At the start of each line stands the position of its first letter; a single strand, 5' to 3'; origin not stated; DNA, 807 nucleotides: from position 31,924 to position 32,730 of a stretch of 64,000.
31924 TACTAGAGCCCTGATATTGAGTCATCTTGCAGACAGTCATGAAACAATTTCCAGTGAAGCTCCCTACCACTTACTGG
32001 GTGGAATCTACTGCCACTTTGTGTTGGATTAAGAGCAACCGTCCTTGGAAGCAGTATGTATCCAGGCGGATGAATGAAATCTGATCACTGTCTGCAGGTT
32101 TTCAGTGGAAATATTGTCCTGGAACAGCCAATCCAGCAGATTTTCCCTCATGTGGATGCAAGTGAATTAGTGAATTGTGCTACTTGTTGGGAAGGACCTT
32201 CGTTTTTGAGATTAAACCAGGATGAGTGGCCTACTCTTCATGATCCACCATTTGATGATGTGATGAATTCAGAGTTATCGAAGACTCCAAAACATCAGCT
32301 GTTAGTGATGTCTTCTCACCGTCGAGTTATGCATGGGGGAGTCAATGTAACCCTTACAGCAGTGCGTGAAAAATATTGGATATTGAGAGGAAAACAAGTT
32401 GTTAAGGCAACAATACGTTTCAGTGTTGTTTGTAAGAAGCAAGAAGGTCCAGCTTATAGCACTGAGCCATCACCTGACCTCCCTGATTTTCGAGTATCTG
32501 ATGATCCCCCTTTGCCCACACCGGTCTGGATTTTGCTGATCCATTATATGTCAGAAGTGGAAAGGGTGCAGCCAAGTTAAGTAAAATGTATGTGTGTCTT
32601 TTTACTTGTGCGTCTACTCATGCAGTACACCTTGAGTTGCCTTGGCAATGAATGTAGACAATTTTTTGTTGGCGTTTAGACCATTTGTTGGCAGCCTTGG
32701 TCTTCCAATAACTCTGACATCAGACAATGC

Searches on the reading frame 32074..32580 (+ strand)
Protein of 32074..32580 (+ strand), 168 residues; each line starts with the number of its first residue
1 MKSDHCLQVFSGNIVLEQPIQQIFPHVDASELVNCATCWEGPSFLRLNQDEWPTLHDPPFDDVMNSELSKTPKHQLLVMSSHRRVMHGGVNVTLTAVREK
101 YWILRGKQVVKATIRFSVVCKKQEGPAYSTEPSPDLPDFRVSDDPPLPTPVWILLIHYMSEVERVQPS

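Call 72: search_protein_families(library=pfam, proteins=[window:32074-32580:+], max_evalue=0.001)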
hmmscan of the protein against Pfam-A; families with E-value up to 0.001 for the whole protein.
window:32074-32580:+ (168 aa): 1 family
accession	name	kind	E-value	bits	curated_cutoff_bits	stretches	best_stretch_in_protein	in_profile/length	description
PF17921.7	Integrase_H2C2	-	5.6e-05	23.6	25.5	1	74-123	6-56/59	Integrase zinc binding domain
